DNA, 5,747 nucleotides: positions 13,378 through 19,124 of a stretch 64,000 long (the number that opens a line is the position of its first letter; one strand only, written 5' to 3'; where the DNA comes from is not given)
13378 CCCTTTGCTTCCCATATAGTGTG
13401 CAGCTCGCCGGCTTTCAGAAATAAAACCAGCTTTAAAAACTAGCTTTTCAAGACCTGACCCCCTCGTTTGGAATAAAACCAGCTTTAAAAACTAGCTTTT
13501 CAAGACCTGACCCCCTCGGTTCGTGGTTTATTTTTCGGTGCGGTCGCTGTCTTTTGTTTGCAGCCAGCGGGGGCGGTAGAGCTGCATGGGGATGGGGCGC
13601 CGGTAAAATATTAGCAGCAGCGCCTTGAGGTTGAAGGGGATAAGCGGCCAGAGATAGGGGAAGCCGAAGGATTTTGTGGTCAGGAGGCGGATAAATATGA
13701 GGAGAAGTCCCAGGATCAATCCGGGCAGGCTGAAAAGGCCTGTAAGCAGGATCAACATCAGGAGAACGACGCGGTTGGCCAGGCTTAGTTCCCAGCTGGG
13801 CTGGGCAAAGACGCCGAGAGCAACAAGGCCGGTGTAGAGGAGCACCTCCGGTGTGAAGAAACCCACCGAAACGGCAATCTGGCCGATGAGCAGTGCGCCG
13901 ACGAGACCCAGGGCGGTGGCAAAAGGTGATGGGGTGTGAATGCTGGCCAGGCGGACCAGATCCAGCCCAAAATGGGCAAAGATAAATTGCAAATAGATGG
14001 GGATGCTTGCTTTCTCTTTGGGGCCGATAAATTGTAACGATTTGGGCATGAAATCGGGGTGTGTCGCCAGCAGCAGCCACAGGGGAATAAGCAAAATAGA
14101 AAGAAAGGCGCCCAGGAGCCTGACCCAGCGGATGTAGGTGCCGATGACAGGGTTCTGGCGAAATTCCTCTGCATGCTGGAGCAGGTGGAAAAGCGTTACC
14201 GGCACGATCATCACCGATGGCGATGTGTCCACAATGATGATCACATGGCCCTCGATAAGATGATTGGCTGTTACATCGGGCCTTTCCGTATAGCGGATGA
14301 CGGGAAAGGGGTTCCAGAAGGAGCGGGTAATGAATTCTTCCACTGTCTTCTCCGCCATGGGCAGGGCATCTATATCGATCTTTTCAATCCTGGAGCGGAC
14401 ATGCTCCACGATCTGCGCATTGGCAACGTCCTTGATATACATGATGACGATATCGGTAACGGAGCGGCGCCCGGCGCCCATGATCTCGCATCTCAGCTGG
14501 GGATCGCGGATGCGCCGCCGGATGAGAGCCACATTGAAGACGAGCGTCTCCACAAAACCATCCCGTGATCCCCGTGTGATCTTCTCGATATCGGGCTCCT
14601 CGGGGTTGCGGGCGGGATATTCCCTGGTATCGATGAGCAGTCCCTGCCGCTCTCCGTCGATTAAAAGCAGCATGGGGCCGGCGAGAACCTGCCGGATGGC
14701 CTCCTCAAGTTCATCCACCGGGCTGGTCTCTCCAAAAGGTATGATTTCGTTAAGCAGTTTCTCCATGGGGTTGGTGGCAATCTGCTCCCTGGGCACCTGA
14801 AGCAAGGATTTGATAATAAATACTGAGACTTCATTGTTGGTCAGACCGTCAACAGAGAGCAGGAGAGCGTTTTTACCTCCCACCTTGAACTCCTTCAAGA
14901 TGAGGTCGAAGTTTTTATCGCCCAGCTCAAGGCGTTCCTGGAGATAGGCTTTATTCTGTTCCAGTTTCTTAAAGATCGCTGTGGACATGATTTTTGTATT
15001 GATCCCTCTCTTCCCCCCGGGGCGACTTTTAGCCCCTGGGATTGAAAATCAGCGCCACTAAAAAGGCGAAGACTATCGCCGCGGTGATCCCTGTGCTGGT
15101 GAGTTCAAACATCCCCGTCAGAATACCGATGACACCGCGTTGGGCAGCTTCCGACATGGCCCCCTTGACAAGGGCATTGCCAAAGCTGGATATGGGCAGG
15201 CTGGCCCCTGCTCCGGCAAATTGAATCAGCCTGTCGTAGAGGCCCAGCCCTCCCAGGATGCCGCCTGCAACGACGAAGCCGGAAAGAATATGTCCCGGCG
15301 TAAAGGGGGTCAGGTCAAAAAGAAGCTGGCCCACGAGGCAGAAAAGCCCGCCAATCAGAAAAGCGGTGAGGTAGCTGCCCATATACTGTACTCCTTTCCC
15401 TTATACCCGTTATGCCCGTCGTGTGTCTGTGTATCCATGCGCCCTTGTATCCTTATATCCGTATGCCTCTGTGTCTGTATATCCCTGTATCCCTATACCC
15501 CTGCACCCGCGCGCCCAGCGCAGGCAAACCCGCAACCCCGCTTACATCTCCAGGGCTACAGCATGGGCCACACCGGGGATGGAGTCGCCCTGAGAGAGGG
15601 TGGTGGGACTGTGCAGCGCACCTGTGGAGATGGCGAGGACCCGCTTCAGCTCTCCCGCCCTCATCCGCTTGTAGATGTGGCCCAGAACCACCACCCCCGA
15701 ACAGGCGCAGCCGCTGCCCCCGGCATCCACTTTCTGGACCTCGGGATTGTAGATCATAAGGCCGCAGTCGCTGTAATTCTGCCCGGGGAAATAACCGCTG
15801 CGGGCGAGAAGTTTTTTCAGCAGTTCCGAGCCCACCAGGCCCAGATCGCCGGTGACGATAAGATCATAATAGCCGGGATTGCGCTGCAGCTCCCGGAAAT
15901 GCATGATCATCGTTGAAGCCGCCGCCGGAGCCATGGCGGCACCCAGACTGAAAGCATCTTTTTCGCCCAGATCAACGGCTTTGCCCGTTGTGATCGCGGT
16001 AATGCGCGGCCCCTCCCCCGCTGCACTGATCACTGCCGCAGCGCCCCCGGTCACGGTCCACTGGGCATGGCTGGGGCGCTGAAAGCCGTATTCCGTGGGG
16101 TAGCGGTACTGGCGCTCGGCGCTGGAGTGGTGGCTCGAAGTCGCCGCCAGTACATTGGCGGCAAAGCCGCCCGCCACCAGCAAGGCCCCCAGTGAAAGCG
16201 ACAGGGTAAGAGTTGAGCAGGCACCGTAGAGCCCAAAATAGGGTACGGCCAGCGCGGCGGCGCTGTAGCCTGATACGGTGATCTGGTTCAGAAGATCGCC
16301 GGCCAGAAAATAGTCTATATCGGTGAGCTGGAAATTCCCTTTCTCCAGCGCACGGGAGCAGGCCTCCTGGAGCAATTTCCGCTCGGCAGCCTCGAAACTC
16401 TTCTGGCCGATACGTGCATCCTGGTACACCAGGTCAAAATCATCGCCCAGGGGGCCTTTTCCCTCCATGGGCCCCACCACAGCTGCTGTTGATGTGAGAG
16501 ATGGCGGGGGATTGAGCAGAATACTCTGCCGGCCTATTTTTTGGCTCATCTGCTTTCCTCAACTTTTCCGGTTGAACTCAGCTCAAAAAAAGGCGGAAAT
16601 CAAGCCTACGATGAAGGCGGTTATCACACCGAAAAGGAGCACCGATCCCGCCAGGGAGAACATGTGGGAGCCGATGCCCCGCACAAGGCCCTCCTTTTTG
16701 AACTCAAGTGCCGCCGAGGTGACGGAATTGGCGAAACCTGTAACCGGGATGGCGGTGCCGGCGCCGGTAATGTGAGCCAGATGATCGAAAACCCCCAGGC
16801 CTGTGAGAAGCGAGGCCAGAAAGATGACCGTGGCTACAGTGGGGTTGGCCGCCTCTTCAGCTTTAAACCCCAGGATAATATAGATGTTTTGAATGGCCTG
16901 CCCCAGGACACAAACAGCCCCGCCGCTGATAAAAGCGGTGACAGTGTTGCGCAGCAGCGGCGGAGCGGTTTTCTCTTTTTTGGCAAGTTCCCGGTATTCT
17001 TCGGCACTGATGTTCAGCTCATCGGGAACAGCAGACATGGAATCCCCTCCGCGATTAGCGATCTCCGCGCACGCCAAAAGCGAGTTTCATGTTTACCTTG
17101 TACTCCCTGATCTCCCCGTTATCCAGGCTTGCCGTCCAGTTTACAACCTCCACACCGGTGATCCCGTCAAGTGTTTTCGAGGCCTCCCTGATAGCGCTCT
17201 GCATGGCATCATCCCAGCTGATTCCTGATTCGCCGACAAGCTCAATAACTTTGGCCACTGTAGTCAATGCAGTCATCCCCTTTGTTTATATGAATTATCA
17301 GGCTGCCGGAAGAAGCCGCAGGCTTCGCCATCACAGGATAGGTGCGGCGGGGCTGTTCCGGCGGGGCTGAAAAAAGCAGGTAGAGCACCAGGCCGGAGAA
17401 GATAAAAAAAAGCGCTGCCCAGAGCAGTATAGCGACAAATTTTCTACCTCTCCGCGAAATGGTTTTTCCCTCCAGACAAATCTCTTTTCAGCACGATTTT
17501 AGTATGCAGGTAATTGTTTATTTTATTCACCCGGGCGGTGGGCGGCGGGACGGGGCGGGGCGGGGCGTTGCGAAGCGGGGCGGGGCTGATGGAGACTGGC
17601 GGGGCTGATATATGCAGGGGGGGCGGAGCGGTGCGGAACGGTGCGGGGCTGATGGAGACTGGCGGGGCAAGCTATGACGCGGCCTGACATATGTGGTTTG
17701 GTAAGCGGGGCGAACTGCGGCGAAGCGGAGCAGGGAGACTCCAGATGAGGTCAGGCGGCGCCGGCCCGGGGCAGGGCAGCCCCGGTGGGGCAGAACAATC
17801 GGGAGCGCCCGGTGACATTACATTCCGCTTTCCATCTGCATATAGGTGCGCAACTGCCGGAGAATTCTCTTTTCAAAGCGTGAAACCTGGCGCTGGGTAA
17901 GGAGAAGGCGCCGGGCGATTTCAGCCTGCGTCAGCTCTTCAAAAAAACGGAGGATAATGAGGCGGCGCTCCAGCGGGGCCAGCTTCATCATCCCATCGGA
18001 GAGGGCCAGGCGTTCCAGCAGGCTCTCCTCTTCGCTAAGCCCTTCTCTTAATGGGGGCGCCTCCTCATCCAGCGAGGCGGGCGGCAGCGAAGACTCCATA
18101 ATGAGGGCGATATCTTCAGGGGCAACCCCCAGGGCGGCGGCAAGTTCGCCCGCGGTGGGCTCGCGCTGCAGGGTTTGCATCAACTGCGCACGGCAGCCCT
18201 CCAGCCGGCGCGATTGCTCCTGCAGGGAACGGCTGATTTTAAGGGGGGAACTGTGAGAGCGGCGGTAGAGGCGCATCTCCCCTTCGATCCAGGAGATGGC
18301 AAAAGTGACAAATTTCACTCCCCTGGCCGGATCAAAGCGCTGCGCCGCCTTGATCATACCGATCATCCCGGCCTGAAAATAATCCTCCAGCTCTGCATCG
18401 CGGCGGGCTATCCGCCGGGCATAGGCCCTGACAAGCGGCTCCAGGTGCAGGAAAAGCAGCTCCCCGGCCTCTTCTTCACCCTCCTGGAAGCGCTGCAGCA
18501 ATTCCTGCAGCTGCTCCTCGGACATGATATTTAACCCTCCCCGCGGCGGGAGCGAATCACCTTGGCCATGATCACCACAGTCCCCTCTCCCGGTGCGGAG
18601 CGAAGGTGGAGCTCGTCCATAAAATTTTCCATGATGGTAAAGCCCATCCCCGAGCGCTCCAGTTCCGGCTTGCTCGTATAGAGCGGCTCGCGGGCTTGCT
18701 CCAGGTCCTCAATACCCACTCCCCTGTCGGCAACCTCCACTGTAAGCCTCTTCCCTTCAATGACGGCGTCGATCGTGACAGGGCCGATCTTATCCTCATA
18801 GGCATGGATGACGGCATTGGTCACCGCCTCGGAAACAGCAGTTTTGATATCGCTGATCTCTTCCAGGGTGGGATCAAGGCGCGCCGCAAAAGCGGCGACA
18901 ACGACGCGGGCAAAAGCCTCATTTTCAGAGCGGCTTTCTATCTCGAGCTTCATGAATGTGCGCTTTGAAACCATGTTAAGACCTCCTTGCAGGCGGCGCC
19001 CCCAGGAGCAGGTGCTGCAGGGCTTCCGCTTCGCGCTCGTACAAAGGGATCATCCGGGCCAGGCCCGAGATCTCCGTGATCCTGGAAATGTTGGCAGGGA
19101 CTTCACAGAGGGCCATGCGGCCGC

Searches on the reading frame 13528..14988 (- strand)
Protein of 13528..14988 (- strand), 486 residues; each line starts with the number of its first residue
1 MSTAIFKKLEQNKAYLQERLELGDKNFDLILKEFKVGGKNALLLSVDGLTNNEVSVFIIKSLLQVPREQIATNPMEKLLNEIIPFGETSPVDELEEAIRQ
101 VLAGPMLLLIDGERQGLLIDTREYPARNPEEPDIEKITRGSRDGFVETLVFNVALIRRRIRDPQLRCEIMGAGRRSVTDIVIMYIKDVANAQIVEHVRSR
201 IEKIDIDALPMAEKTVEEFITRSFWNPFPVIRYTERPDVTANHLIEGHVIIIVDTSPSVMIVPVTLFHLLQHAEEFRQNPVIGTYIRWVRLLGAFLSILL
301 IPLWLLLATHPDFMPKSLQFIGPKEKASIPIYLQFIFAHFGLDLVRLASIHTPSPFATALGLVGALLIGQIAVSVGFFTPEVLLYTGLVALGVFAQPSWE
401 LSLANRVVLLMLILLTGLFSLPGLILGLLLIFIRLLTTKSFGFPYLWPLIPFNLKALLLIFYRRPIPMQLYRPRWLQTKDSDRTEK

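Call 36: search_protein_families(library=pfam, proteins=[window:13528-14988:-], max_evalue=0.00001)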
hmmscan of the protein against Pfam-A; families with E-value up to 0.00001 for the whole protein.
window:13528-14988:- (486 aa): 1 family
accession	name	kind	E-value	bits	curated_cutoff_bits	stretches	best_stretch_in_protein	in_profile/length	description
PF03323.18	GerA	-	1.5e-154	515.5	27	1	22-474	9-465/466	Bacillus/Clostridium GerA spore germination protein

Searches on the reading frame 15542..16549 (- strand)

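Call 36: search_protein_families(library=pfam, proteins=[window:15542-16549:-], max_evalue=0.00001)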
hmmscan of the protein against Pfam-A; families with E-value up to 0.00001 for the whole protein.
window:15542-16549:- (335 aa): 1 family
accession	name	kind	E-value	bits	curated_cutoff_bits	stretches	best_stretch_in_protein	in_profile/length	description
PF07451.17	SpoVAD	-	4.6e-144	479.6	22.1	1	6-334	1-329/329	Stage V sporulation protein AD (SpoVAD)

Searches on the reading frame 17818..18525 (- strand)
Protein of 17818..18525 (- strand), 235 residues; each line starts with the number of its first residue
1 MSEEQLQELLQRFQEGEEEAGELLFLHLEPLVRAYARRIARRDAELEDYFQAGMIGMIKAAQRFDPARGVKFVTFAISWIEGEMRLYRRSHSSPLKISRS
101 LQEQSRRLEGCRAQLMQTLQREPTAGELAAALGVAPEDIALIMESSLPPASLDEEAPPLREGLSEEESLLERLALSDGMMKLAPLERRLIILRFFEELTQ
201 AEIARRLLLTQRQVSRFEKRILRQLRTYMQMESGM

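Call 36: search_protein_families(library=pfam, proteins=[window:17818-18525:-], max_evalue=0.00001)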
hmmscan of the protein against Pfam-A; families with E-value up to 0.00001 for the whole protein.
window:17818-18525:- (235 aa): 4 families
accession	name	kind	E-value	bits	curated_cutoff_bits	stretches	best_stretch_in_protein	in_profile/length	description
PF04542.20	Sigma70_r2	-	3.5e-18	65.6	24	1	24-92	1-69/71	Sigma-70 region 2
PF04545.22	Sigma70_r4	-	3.4e-11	42.9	24.1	1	179-226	2-49/50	Sigma-70, region 4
PF04539.22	Sigma70_r3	-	1.9e-10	41.2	25.3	1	103-156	1-54/78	Sigma-70 region 3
PF08281.18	Sigma70_r4_2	-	1.3e-06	28.3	25.7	1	174-221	3-50/54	Sigma-70, region 4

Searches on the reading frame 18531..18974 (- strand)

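Call 36: search_protein_families(library=pfam, proteins=[window:18531-18974:-], max_evalue=0.00001)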
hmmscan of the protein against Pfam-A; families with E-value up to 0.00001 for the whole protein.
window:18531-18974:- (147 aa): 2 families
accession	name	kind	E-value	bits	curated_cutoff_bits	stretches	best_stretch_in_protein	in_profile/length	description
PF13581.12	HATPase_c_2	-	1.2e-26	93.6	27.4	1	13-138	2-127/127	Histidine kinase-like ATPase domain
PF02518.31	HATPase_c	-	4.1e-14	53.4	26.4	1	41-136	4-105/111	Histidine kinase-, DNA gyrase B-, and HSP90-like ATPase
